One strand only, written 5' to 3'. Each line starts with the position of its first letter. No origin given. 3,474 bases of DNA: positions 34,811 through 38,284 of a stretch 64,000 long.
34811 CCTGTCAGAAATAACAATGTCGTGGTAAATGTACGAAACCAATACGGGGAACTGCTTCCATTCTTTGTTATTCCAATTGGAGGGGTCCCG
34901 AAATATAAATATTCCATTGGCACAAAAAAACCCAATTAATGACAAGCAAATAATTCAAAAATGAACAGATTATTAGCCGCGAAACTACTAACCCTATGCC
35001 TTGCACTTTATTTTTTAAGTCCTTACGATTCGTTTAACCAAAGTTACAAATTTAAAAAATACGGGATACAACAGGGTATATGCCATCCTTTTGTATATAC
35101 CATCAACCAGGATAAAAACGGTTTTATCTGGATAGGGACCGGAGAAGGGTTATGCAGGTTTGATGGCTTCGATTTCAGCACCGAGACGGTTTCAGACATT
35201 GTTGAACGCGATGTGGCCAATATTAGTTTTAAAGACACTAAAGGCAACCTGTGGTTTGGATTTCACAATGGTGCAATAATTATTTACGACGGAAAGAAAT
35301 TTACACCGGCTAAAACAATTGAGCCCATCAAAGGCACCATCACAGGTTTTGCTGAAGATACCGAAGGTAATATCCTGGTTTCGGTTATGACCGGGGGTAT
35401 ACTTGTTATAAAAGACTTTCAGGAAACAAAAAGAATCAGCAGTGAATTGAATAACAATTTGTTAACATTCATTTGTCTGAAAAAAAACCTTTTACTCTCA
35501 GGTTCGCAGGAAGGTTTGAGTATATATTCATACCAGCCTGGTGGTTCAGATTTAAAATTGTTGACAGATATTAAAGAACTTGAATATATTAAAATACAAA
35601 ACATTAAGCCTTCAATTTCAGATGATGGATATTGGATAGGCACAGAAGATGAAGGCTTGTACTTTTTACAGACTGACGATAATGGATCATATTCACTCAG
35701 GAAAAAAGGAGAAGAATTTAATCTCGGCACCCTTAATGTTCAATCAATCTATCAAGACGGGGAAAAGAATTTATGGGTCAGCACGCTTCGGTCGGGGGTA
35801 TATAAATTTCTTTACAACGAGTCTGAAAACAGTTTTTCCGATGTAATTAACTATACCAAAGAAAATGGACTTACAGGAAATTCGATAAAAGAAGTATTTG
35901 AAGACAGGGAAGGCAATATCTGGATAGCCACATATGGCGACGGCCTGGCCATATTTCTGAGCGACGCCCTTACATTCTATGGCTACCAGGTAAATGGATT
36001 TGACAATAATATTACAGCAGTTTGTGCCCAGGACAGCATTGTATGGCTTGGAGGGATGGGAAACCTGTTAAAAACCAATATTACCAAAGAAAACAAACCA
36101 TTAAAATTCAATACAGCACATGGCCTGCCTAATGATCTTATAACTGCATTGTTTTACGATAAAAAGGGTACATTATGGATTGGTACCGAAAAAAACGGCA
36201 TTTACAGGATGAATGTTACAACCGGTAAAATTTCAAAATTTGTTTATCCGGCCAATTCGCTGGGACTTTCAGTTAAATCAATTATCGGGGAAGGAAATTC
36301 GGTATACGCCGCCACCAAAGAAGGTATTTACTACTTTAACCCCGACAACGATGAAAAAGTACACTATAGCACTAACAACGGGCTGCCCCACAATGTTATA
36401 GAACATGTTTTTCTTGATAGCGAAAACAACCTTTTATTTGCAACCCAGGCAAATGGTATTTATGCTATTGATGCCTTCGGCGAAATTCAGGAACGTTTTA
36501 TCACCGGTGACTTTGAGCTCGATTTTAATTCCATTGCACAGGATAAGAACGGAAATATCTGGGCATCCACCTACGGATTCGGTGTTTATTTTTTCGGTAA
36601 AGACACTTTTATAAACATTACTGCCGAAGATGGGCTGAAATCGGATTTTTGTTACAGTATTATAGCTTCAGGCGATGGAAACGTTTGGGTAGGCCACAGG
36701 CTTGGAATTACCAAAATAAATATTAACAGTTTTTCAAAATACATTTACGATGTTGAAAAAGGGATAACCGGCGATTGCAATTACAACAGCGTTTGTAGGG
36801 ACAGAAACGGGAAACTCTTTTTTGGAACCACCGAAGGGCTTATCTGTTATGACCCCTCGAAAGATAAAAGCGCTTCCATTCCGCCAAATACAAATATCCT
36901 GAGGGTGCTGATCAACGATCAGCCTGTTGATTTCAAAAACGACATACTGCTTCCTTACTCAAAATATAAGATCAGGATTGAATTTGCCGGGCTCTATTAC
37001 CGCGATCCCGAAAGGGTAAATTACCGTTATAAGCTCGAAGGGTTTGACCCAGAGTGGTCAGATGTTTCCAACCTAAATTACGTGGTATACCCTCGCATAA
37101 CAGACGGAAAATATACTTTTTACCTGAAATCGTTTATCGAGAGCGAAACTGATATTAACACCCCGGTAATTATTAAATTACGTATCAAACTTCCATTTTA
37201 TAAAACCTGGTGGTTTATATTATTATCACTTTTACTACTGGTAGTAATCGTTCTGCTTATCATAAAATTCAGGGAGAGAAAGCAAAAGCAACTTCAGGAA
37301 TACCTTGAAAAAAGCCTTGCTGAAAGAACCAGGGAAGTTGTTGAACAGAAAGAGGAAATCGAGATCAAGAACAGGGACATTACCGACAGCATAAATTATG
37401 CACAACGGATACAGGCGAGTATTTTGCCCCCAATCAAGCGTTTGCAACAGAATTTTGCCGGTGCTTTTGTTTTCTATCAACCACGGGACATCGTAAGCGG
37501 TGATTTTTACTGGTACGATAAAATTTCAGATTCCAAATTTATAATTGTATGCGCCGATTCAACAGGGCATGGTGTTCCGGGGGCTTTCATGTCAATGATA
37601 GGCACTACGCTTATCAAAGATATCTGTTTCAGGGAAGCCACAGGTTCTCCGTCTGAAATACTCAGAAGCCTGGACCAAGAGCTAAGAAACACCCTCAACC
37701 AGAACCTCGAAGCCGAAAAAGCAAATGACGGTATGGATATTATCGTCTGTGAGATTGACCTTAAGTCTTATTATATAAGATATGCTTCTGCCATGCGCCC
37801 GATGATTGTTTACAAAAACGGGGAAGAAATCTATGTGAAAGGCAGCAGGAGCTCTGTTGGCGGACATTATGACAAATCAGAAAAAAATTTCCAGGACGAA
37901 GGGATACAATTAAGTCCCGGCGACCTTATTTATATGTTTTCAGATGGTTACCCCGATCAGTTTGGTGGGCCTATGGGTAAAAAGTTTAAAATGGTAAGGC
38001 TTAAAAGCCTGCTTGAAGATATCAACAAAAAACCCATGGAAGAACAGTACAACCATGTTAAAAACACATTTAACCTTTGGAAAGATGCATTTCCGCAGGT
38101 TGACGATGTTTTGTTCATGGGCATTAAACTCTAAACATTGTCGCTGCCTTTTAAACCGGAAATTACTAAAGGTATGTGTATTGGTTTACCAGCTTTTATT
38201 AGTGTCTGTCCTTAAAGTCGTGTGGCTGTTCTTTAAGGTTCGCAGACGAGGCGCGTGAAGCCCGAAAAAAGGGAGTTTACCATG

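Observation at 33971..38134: Extracytoplasmic propeller/Y_Y_Y sensor fused to a SpoIIE/PP2C phosphatase, preceded by an unknown secreted protein, with no partner-switching genes nearby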

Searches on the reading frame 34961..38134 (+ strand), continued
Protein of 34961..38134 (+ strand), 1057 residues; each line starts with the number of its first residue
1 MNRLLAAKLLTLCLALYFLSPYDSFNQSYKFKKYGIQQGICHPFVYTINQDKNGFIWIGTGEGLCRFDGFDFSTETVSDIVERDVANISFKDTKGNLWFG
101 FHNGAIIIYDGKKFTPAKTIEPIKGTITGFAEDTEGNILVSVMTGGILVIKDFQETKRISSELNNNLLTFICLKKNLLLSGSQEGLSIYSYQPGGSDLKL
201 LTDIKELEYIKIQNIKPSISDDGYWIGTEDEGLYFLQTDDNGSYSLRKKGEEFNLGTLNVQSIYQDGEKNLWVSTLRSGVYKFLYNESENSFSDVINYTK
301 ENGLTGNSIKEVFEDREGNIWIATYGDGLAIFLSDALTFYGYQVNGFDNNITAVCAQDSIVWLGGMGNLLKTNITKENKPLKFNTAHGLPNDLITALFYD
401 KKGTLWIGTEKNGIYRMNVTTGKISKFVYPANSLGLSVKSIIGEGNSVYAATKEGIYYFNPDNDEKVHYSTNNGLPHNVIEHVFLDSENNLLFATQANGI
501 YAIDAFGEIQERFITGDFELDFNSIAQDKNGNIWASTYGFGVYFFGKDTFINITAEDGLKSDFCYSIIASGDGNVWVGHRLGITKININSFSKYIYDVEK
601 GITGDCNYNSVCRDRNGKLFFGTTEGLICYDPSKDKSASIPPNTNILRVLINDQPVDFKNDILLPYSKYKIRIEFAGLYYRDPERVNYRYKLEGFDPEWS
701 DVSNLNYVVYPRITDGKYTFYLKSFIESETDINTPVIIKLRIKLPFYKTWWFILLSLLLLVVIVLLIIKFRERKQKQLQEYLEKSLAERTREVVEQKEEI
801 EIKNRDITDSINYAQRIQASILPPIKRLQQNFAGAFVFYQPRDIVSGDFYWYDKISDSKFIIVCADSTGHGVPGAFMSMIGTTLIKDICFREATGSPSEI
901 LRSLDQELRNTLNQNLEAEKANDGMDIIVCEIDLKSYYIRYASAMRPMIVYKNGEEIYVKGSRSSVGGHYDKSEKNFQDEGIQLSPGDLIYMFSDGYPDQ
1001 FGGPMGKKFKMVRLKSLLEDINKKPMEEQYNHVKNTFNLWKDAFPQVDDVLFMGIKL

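Call 92: find_encoding_contigs(protein=P0193, flank=9000, max_places=1)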
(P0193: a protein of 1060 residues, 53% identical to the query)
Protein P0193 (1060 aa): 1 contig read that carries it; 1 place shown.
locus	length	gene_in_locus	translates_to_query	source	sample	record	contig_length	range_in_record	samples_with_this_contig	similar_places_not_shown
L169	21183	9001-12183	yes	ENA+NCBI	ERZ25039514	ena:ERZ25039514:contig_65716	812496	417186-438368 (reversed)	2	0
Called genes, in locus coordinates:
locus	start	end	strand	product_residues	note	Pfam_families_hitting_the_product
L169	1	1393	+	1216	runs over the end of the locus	PF00672:HAMP (faint), PF00512:HisKA, PF02518:HATPase_c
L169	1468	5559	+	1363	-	PF13585:CHU_C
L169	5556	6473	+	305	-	PF11751:PorP_SprF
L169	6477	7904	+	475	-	PF07676:PD40 (faint), PF00801:PKD, PF18911:PKD_4, PF00801:PKD (weak)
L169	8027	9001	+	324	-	-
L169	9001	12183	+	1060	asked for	PF07494:Reg_prop (faint), PF08450:SGL (faint), PF07495:Y_Y_Y, PF07228:SpoIIE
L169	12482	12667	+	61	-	-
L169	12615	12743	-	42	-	-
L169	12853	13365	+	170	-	PF13689:DUF4154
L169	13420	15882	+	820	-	PF07715:Plug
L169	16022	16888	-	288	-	PF01479:S4, PF00849:PseudoU_synth_2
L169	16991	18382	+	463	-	PF02878:PGM_PMM_I, PF02879:PGM_PMM_II, PF02880:PGM_PMM_III, PF00408:PGM_PMM_IV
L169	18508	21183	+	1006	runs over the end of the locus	PF21760:SecD_1st, PF22599:SecDF_P1_head, PF02355:SecD_SecF_C, PF00873:ACR_tran (weak), PF07549:Sec_GG (weak), PF00873:ACR_tran (weak), PF02355:SecD_SecF_C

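Call 93: find_encoding_contigs(protein=P0200, flank=9000, max_places=1)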
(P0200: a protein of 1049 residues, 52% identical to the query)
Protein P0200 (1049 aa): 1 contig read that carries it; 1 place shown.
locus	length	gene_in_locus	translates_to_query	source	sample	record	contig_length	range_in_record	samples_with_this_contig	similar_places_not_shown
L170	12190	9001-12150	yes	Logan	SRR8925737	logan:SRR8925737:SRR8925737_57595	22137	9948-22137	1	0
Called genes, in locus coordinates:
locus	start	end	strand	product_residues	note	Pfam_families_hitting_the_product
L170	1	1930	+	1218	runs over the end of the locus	PF00512:HisKA (weak), PF02518:HATPase_c, PF14501:HATPase_c_5 (weak)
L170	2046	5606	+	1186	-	PF13585:CHU_C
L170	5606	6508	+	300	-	PF11751:PorP_SprF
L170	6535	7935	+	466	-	PF07676:PD40 (weak), PF00801:PKD (weak), PF18911:PKD_4, PF00801:PKD (weak), PF18911:PKD_4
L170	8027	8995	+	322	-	-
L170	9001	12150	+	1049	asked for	PF07494:Reg_prop (faint), PF23414:Beta-prop_EML_2 (faint), PF24807:WD40_CDC20-Fz (faint), PF07495:Y_Y_Y, PF07228:SpoIIE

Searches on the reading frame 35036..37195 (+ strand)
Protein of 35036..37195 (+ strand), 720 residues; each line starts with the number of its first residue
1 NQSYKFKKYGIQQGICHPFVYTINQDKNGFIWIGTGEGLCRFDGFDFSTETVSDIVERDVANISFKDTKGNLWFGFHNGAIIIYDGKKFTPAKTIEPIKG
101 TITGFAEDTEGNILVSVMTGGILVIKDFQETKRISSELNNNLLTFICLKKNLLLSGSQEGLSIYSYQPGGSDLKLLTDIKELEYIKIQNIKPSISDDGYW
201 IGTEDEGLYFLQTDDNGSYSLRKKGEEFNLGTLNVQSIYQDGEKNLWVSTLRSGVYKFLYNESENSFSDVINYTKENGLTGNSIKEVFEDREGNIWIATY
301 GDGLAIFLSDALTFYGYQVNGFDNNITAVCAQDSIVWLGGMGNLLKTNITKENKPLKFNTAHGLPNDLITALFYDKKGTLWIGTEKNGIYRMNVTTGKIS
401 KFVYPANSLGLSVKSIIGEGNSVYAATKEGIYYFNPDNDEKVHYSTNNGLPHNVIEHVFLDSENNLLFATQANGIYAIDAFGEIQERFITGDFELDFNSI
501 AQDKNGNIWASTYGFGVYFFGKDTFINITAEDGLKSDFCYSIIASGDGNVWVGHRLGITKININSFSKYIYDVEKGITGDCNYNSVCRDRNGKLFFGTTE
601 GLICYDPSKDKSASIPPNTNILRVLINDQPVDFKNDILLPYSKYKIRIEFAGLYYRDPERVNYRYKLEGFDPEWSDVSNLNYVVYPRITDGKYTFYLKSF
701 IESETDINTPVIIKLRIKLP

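Call 71: search_solved_structures(query=window:35036-37195:+, max_evalue=0.01)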
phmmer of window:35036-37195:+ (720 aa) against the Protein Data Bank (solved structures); distinct sequences matched with E-value up to 0.01: 4.
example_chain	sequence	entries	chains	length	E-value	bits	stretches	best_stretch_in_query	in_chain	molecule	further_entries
3v9f_A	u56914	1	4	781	1.1e-43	152.5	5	499-705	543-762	Two-component system sensor histidine kinase/response regulator, hybrid (One-component sys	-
4a2l_A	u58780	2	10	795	1.1e-40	142.6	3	6-402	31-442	TWO-COMPONENT SYSTEM SENSOR HISTIDINE KINASE/RESPONSE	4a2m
3ott_A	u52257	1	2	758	5.1e-30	107.3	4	229-391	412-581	Two-component system sensor histidine kinase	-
3va6_A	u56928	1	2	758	5.1e-30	107.3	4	229-391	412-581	Two-component system sensor histidine kinase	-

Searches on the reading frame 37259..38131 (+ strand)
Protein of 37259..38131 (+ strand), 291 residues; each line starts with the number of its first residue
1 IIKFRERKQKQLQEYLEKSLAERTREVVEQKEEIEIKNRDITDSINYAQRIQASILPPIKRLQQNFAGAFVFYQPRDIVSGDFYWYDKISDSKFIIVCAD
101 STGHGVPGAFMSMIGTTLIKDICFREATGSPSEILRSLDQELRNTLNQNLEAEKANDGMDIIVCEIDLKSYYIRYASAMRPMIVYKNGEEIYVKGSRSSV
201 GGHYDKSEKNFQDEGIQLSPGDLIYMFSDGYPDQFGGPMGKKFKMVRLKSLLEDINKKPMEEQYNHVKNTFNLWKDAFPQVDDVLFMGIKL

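Call 28: search_solved_structures(query=window:37259-38131:+, max_evalue=0.001, show_alignments=3)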
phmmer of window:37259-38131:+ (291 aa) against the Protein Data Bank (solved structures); distinct sequences matched with E-value up to 0.001: 3.
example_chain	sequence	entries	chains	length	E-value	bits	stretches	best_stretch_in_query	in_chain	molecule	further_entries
6k4e_A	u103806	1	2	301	5.5e-36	127.6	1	15-288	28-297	Putative serine phosphatase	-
3eq2_A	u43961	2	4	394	4.5e-07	32.8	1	31-239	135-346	Probable two-component response regulator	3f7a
3es2_A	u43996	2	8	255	8.6e-07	31.9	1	46-239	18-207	Probable two-component response regulator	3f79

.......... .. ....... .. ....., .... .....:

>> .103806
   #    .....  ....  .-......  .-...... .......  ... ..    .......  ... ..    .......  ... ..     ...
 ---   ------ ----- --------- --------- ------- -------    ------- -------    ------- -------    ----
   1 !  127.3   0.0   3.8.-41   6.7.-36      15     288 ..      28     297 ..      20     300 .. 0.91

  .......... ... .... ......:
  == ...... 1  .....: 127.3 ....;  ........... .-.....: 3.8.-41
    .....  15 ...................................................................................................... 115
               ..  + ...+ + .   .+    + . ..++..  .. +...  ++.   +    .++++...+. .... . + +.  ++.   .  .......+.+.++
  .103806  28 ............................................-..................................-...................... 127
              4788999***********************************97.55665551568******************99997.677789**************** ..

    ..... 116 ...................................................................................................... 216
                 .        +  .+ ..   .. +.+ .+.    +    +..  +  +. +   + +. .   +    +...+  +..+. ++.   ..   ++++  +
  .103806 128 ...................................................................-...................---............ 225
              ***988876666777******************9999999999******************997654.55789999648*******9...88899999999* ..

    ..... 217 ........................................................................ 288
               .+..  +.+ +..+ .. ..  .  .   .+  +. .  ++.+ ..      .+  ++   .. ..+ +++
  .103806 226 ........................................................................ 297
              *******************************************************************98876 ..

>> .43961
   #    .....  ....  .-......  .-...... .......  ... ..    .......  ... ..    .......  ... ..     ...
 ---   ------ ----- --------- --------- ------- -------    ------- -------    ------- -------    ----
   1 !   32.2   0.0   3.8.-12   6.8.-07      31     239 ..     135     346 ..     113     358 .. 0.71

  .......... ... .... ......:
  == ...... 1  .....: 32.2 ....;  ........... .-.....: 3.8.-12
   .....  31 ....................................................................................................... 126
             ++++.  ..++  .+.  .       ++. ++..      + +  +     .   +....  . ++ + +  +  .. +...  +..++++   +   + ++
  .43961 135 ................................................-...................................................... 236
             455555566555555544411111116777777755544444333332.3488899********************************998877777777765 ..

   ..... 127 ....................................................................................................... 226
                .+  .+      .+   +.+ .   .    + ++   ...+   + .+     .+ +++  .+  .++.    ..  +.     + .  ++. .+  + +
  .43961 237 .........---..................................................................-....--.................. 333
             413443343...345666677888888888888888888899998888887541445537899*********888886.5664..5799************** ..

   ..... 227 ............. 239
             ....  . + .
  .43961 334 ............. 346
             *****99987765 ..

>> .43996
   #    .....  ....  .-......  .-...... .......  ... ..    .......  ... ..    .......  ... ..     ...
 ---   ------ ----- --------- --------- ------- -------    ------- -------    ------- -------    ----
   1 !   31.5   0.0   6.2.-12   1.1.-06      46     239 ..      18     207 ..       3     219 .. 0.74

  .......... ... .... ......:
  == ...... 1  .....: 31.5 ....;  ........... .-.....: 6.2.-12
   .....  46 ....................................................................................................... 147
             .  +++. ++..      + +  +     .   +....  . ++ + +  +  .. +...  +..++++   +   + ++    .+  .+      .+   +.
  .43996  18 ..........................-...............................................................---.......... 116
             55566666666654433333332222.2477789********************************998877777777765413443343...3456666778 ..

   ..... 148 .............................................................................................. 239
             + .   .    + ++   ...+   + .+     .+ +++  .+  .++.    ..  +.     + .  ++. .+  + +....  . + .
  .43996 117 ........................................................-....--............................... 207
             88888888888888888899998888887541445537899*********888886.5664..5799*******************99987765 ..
